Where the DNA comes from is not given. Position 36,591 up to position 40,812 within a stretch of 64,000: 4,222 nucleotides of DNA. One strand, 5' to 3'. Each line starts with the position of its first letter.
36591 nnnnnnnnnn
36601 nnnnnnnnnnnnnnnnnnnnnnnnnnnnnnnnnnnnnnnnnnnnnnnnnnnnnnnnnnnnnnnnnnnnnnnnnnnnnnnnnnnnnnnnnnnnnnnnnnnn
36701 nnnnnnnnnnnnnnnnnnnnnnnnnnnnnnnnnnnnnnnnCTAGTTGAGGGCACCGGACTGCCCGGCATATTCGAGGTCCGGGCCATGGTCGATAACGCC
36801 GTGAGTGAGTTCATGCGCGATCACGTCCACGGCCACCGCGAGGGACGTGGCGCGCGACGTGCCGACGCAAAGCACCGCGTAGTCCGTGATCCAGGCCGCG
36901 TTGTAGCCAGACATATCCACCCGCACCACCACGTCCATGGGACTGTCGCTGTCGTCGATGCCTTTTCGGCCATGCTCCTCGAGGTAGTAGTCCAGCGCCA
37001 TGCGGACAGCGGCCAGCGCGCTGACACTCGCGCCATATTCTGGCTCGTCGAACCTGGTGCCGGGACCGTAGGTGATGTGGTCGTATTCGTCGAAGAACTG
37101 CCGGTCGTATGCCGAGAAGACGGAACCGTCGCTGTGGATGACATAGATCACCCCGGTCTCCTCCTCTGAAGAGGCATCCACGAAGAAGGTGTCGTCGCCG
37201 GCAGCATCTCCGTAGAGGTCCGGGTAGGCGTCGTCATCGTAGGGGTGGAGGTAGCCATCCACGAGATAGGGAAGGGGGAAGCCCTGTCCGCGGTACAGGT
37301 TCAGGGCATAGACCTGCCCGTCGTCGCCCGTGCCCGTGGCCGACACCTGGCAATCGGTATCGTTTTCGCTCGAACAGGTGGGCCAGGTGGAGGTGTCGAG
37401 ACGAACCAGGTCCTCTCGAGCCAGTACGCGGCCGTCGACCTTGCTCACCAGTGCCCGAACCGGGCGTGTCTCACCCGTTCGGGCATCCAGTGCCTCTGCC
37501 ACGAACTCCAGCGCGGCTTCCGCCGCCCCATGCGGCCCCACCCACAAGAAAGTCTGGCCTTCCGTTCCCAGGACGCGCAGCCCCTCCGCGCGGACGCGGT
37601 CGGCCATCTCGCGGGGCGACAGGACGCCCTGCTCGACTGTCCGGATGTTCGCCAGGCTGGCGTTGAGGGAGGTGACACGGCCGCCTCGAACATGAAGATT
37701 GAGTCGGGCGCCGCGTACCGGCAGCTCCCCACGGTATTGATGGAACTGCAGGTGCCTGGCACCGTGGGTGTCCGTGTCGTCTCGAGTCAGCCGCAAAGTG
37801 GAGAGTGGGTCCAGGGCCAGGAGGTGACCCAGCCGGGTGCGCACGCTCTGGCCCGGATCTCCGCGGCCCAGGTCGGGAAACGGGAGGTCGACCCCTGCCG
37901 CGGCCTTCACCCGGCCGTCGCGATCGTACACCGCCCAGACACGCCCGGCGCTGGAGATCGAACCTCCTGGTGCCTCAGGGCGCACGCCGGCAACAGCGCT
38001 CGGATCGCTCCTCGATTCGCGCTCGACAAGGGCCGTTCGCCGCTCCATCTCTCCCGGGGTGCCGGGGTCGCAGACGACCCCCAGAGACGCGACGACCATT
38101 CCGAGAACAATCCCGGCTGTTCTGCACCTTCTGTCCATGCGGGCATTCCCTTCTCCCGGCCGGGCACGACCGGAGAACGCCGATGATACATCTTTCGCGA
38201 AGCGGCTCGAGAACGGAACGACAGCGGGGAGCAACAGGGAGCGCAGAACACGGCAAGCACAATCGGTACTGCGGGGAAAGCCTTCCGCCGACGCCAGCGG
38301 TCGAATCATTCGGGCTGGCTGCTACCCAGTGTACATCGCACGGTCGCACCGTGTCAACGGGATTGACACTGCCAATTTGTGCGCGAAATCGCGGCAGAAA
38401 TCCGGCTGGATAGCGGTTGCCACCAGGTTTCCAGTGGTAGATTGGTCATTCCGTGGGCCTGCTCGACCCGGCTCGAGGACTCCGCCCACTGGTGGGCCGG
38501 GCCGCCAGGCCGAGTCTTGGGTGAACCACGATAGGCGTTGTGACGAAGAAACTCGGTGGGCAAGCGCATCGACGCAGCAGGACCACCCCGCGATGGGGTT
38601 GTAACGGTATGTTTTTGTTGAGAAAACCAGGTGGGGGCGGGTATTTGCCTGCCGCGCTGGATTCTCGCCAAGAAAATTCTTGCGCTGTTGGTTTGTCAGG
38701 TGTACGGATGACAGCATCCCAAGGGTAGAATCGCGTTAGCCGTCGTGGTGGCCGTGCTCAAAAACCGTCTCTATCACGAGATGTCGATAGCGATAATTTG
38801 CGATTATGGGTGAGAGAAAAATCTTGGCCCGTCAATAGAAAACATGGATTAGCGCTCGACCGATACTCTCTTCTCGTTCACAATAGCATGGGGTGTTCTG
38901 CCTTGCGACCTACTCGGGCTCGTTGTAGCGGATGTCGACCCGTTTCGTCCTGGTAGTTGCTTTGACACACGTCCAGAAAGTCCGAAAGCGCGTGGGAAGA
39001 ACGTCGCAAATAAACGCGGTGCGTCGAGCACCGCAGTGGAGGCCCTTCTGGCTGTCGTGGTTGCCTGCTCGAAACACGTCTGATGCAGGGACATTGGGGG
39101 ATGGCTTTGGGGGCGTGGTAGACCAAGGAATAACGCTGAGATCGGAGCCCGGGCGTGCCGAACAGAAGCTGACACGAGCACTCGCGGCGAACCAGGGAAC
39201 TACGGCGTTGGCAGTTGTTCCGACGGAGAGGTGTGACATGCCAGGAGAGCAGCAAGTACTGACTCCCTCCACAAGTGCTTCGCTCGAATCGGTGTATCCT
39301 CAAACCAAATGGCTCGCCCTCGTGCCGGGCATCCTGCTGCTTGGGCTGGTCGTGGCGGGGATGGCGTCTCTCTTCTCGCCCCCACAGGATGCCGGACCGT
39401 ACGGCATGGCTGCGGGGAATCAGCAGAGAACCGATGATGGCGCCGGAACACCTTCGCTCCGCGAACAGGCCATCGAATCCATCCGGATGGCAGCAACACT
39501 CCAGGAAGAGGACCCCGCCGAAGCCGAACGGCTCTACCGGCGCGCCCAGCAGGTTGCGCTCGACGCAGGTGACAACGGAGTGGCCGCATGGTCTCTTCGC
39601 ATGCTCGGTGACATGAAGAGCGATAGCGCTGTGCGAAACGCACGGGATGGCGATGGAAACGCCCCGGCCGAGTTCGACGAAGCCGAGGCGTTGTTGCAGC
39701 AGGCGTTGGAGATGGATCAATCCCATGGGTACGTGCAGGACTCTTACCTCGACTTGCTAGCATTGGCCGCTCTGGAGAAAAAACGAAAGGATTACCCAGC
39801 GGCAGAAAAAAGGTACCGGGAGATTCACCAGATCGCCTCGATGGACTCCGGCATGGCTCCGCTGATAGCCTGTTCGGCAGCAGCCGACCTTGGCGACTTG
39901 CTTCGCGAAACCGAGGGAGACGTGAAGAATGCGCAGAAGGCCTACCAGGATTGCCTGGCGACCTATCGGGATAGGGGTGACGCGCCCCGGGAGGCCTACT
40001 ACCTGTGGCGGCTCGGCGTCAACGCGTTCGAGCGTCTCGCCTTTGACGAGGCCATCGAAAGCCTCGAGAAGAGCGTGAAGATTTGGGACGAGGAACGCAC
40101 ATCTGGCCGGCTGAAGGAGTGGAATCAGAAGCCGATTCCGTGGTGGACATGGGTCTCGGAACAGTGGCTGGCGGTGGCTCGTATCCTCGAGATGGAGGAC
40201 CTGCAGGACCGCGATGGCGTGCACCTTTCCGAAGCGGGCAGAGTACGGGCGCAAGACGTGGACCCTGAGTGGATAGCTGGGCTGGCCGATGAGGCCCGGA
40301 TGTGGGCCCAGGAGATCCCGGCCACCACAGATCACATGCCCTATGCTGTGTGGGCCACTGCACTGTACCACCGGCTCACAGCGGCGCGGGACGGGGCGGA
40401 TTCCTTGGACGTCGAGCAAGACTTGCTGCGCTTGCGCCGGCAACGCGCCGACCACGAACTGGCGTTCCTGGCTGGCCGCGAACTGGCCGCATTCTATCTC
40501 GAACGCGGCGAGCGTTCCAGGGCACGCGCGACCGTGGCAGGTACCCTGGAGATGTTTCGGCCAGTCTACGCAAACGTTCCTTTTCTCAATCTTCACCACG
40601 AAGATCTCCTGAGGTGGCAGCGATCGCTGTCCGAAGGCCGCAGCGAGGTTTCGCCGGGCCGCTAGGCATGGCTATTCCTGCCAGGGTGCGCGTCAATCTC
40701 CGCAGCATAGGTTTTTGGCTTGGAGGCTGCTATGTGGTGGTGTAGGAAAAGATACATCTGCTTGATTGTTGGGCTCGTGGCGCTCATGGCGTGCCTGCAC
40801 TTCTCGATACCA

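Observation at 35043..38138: M4 (thermolysin-like) metalloprotease inactivated by a single in-frame TAG at the codon for the third zinc ligand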

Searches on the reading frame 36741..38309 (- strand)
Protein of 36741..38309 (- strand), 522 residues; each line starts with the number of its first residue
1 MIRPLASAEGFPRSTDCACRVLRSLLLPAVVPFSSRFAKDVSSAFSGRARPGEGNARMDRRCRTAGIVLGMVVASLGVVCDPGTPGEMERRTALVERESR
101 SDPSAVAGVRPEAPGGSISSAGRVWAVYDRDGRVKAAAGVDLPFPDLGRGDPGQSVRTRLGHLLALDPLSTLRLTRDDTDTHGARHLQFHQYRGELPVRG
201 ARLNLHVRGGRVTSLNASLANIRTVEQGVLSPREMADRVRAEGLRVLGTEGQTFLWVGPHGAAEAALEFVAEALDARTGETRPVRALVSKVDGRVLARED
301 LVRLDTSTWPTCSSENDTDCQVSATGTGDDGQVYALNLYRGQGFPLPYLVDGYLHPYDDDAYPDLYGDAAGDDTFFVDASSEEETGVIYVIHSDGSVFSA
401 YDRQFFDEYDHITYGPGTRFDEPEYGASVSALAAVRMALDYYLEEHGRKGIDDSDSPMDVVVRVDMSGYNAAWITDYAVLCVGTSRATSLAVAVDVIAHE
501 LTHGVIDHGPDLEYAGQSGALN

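Call 3: search_protein_families(library=pfam, proteins=[window:36744-38309:-], max_evalue=0.01)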
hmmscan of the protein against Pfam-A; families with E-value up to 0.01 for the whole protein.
window:36744-38309:- (522 aa): 2 families
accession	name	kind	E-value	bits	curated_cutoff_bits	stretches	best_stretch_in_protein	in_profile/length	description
PF01447.24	Peptidase_M4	-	5.9e-17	62.9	22.4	1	419-506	56-144/145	Thermolysin metallopeptidase, catalytic domain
PF07504.19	FTP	-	1e-08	35.3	21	1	171-218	2-50/51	Fungalysin/Thermolysin Propeptide Motif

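Call 18: find_encoding_contigs(protein=window:36741-38138:-, flank=10000, max_places=10)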
Protein window:36741-38138:- (465 aa): no gene with exactly this product is on record in the collection.

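Call 19: find_encoding_contigs(protein=window:36741-38309:-, flank=10000, max_places=10)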
Protein window:36741-38309:- (522 aa): no gene with exactly this product is on record in the collection.

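Call 26: search_protein_families(library=ncbifam, proteins=[window:36744-38138:-], max_evalue=0.01)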
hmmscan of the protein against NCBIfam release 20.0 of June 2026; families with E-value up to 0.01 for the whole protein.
window:36744-38138:- (465 aa): 1 family
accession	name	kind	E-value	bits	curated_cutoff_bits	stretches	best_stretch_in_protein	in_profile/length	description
NF045902.1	MetaloprotProALeg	equivalog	9.3e-07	27.9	900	1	385-465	316-398/539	zinc metalloprotease ProA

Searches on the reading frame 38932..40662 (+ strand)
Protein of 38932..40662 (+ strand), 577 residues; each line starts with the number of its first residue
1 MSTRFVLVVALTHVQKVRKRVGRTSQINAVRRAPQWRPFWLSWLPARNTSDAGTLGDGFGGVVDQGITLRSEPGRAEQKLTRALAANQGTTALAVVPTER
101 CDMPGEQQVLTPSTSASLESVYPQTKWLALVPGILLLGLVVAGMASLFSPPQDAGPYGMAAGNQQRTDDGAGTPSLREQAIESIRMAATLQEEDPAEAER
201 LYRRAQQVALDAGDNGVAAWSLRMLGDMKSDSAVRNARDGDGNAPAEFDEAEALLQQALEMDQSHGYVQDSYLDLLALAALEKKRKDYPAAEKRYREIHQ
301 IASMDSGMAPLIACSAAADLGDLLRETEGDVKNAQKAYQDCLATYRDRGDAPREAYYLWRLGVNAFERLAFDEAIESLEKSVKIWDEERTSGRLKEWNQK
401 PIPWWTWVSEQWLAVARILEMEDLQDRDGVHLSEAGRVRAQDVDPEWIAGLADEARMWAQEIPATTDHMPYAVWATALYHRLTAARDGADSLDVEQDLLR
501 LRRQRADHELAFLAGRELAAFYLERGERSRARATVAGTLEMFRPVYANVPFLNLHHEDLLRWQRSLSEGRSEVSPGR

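Call 24: search_protein_families(library=pfam, proteins=[window:38932-40662:+], max_evalue=0.01)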
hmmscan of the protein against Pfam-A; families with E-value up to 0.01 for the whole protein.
window:38932-40662:+ (577 aa): 2 families
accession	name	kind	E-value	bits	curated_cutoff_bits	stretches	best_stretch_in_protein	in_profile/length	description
PF13424.12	TPR_12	-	8.4e-12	45.6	30.1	1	317-385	6-75/77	Tetratricopeptide repeat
PF17874.7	TPR_MalT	-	0.0059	16.4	45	1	247-345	55-152/336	MalT-like TPR region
